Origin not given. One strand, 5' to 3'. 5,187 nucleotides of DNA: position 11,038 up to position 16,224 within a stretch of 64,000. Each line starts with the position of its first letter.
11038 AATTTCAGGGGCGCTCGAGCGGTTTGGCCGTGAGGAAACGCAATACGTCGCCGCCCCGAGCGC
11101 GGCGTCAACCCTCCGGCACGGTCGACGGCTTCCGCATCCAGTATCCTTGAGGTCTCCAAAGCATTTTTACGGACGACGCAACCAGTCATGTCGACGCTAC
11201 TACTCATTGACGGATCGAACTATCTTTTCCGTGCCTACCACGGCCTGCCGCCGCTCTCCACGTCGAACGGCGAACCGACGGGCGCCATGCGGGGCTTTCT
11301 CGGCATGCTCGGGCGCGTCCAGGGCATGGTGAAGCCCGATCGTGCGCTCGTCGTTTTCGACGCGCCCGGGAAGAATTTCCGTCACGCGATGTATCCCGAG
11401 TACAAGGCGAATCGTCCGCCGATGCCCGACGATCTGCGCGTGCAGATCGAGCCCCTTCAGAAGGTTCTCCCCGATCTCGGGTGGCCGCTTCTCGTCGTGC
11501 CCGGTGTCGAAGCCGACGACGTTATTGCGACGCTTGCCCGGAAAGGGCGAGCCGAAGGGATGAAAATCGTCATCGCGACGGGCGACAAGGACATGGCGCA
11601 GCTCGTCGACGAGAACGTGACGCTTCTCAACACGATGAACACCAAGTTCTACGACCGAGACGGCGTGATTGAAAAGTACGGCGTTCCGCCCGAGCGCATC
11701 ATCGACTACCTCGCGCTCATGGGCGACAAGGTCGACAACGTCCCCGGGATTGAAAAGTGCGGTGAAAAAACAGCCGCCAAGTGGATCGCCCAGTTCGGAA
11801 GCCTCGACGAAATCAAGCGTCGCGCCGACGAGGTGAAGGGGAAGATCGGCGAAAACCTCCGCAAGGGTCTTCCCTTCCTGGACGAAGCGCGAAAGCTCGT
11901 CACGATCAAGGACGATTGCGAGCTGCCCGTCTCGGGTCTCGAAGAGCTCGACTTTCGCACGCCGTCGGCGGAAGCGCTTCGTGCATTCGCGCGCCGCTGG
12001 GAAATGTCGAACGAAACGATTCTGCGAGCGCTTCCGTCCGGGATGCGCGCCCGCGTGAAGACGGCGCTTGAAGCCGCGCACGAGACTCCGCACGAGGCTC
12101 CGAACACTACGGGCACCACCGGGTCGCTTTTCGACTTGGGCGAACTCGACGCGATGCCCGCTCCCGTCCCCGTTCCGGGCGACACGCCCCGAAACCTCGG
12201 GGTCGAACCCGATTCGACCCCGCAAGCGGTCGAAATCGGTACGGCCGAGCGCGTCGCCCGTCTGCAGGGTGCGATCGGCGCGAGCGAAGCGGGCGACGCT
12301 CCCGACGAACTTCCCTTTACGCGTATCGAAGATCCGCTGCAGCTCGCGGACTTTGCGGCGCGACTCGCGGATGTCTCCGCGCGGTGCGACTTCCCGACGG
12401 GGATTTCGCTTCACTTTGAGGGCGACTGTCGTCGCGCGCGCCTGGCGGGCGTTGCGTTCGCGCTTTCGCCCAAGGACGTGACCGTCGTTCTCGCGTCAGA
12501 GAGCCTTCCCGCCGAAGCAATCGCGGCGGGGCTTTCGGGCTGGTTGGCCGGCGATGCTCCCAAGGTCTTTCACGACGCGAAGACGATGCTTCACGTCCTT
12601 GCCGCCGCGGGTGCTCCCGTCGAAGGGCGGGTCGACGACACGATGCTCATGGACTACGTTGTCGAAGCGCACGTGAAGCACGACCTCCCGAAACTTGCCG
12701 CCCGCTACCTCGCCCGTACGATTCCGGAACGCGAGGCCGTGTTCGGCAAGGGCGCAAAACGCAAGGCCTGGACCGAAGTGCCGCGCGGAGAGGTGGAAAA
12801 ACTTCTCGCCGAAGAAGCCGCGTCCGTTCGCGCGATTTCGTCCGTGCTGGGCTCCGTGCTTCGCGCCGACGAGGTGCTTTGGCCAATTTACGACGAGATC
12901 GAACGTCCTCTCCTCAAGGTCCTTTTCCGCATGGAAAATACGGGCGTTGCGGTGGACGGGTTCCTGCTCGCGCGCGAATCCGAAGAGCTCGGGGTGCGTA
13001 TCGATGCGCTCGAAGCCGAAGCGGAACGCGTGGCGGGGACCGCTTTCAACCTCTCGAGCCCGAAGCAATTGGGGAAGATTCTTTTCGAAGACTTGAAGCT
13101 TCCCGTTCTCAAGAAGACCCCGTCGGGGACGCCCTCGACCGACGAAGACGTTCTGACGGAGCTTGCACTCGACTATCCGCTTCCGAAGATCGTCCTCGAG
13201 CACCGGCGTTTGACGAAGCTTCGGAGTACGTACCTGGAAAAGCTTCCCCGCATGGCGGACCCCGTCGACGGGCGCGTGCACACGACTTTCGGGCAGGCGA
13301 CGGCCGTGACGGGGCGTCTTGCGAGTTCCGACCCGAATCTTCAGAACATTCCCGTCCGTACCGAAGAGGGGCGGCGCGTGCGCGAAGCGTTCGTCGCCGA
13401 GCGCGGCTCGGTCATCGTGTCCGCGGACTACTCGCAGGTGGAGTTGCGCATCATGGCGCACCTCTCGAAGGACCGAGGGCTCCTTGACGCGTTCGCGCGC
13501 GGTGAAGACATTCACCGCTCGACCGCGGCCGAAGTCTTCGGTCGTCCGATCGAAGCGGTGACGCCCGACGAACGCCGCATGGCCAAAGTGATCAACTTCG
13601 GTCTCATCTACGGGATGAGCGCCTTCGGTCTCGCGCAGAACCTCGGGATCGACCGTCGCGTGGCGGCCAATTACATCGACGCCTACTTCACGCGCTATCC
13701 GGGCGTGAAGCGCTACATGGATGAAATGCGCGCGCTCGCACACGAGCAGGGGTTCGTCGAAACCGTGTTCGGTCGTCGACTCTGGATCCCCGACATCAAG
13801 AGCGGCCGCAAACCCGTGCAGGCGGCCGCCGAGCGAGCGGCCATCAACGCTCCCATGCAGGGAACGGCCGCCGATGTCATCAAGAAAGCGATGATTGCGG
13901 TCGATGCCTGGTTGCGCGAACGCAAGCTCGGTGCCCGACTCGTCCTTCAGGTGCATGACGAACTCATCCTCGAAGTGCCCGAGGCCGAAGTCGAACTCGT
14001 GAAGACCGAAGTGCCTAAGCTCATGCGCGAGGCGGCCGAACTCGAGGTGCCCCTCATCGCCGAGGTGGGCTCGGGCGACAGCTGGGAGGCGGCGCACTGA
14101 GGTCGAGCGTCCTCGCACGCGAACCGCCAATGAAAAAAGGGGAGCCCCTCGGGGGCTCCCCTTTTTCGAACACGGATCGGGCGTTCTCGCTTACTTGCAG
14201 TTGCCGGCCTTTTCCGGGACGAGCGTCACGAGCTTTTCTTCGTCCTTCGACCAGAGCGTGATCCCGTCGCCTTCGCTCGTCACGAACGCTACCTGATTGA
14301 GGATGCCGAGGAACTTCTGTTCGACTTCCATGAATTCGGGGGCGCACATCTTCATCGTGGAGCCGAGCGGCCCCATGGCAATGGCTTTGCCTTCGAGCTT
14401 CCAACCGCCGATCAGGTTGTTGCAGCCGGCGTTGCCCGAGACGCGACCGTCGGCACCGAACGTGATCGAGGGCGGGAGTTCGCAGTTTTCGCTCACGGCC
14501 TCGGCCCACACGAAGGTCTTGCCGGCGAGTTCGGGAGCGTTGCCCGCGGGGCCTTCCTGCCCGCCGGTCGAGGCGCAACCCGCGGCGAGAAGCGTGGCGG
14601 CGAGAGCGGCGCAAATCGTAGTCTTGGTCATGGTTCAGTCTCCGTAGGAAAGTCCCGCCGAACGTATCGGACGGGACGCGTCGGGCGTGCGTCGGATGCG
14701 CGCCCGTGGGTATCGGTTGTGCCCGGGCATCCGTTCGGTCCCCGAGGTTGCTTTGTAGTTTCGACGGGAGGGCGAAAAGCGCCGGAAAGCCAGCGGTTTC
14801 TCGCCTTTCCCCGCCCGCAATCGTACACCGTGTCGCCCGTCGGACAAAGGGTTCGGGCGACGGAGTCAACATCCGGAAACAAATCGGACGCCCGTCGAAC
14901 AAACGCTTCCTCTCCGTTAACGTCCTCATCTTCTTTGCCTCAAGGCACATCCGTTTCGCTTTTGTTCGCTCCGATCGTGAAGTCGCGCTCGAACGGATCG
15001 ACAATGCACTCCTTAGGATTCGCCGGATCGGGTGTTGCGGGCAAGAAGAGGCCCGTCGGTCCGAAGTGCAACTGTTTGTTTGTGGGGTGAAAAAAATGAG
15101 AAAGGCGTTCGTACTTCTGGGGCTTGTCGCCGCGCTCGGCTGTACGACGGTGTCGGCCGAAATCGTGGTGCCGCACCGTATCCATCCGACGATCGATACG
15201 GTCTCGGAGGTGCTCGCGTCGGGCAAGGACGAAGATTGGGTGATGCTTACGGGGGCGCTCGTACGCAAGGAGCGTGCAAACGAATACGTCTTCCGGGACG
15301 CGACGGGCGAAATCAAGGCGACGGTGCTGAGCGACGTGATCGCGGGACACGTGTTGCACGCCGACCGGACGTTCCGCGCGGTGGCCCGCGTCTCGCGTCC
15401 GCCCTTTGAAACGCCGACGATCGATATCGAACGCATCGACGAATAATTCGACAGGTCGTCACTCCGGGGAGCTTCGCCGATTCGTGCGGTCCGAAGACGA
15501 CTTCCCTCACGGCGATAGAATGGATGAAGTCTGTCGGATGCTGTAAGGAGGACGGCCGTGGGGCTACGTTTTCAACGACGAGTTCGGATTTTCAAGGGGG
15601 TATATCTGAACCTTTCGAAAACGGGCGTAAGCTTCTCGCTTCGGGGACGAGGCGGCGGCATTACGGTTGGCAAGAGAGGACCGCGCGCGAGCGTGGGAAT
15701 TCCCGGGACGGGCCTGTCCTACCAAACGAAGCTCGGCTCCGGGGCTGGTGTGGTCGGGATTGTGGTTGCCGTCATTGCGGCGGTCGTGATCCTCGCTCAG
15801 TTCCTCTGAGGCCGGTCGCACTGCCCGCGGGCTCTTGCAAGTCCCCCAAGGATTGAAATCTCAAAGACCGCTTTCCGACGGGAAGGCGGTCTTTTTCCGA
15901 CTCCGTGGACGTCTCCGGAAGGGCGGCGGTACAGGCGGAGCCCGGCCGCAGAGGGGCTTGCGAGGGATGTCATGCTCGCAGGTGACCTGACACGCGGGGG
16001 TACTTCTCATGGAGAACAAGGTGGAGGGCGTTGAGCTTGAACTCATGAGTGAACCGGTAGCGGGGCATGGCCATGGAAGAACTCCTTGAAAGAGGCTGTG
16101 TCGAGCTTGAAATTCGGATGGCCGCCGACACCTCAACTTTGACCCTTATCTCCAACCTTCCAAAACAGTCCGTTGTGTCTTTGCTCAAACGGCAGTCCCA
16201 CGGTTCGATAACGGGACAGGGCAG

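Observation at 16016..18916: A ~2.9 kb lower-GC segment carrying a LysR regulator and a Tat-exported flavoprotein reductase, bounded by 51-bp direct repeats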

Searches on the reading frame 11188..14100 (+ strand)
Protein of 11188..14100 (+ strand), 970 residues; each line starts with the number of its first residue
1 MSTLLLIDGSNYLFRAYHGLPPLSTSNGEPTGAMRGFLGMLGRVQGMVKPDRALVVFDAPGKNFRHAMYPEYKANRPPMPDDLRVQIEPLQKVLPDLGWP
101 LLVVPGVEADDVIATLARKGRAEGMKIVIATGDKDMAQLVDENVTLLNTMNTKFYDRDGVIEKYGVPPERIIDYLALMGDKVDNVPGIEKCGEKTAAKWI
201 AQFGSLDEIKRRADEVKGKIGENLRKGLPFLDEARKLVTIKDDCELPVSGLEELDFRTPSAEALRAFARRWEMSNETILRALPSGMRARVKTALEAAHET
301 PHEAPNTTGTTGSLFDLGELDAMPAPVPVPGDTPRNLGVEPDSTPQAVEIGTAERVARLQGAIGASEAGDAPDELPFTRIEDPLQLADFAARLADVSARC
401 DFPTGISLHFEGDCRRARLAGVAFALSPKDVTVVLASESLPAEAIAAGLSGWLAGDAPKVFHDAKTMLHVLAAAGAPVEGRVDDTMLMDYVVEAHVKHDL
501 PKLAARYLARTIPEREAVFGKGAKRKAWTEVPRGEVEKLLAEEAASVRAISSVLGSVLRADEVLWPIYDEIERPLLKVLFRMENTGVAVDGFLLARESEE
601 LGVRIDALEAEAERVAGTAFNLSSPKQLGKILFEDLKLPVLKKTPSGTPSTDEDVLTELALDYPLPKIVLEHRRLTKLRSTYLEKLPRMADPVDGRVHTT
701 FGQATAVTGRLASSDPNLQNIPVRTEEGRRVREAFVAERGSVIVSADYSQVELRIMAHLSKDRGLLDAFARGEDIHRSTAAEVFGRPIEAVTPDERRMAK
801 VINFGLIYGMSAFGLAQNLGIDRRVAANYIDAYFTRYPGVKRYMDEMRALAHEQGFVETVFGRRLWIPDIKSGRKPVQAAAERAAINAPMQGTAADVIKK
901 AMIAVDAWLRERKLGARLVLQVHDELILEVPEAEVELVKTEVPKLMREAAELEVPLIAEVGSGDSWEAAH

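Call 8: search_protein_families(library=pfam, proteins=[window:11188-14100:+])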
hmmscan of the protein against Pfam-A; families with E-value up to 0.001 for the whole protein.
window:11188-14100:+ (970 aa): 5 families
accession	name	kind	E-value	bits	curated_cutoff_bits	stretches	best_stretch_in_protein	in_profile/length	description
PF00476.26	DNA_pol_A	-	2.5e-156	520.9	34.3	1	594-967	4-380/381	DNA polymerase family A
PF02739.22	5_3_exonuc_N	-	1.7e-56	190.9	34.3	1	3-165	1-164/164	5'-3' exonuclease, N-terminal resolvase-like domain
PF01367.25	5_3_exonuc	-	6.3e-28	97.6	40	1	166-260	1-95/97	5'-3' exonuclease, C-terminal SAM fold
PF22619.2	DNA_polI_exo1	-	1.9e-10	41.1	27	1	429-527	23-120/140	DNA polymerase I, ribonuclease H-like domain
PF01612.26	DNA_pol_A_exo1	-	1e-06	29.1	23.6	1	380-516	4-135/173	3'-5' exonuclease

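Call 63: find_homologous_proteins(query=window:11188-14100:+, max_evalue=1e-100)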
Query window:11188-14100:+ (970 aa): 7976 proteins with E <= 1e-100 among 8000 candidates; the best 120 are listed.
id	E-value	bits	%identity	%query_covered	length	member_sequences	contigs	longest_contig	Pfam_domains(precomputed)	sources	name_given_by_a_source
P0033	0.0e+0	2141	99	100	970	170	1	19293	PF01612.27,PF01367.26,PF02739.23,PF22619.3,PF00476.27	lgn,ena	-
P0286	0.0e+0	1365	67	100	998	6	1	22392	PF01612.27,PF01367.26,PF02739.23,PF22619.3,PF00476.27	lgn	-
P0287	0.0e+0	1342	66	100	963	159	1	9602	PF01612.27,PF01367.26,PF02739.23,PF22619.3,PF00476.27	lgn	-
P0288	0.0e+0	1338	66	100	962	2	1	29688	PF01367.26,PF02739.23,PF22619.3,PF00476.27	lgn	-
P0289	0.0e+0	1336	65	100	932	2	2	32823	PF01612.27,PF01367.26,PF02739.23,PF22619.3,PF00476.27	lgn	-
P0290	0.0e+0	1329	66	100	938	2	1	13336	PF01367.26,PF02739.23,PF22619.3,PF00476.27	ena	-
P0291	0.0e+0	1325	66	100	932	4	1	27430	PF01612.27,PF01367.26,PF02739.23,PF22619.3,PF00476.27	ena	-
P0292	0.0e+0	1321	66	100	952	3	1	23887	PF01367.26,PF02739.23,PF22619.3,PF00476.27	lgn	-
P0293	0.0e+0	1319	66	100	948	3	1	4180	PF01367.26,PF02739.23,PF22619.3,PF00476.27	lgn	-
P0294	0.0e+0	1316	65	100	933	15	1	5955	PF01367.26,PF02739.23,PF22619.3,PF00476.27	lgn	-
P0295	0.0e+0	1306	65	100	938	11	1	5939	PF01367.26,PF02739.23,PF22619.3,PF00476.27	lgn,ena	-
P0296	0.0e+0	1305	64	100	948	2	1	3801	PF01367.26,PF02739.23,PF22619.3,PF00476.27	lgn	-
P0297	0.0e+0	1303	64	100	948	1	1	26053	PF01367.26,PF02739.23,PF22619.3,PF00476.27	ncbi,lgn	-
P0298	0.0e+0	1296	63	100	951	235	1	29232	PF01367.26,PF02739.23,PF22619.3,PF00476.27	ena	-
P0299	0.0e+0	1294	64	100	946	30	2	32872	PF01367.26,PF02739.23,PF22619.3,PF00476.27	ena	-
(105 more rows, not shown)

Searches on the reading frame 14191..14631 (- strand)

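Call 8: search_protein_families(library=pfam, proteins=[window:14191-14631:-])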
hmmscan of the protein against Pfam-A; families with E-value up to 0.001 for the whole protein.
window:14191-14631:- (146 aa): 1 family
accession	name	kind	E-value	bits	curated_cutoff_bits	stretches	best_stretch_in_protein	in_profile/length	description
PF03724.22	META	-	3.2e-24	85.5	24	1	36-137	5-108/109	META domain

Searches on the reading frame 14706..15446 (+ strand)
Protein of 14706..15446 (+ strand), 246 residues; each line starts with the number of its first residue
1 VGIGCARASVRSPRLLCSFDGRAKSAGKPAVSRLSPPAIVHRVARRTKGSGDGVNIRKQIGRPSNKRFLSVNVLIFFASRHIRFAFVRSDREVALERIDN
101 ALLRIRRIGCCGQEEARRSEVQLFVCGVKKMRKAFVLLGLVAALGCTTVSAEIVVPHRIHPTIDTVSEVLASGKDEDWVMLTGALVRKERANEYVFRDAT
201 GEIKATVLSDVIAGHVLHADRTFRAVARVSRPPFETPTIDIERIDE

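Call 8: search_protein_families(library=pfam, proteins=[window:14706-15446:+])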
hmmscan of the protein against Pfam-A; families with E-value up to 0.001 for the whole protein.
window:14706-15446:+ (246 aa): 1 family
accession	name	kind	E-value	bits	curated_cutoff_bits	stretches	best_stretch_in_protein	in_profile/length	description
PF04076.19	BOF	-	1.8e-08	34.8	25.8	1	161-244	20-101/103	Bacterial OB fold (BOF) protein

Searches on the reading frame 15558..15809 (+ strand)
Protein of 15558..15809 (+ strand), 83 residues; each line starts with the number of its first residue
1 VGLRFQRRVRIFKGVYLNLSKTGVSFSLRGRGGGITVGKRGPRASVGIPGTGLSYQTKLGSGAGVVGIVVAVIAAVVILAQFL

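Call 14: search_protein_families(library=pfam, proteins=[window:15558-15809:+], max_evalue=10)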
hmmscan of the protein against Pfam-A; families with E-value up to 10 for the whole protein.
window:15558-15809:+ (83 aa): 2 families
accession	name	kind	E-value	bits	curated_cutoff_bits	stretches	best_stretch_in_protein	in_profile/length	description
PF14020.11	DUF4236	-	4.3e-18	66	27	1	3-55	1-54/55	Protein of unknown function (DUF4236)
PF10294.15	Methyltransf_16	-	0.054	13.7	21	1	59-75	53-71/174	Lysine methyltransferase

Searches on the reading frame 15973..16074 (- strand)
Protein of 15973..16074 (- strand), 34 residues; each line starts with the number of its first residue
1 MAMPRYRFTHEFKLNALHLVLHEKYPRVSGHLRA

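Call 14: search_protein_families(library=pfam, proteins=[window:15973-16074:-], max_evalue=10)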
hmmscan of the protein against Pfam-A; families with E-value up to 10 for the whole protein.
seq(34 aa): 1 family
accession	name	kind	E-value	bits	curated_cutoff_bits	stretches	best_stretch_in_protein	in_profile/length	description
PF01527.26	HTH_Tnp_1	-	0.058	14.1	24.1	1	5-25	4-24/75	Transposase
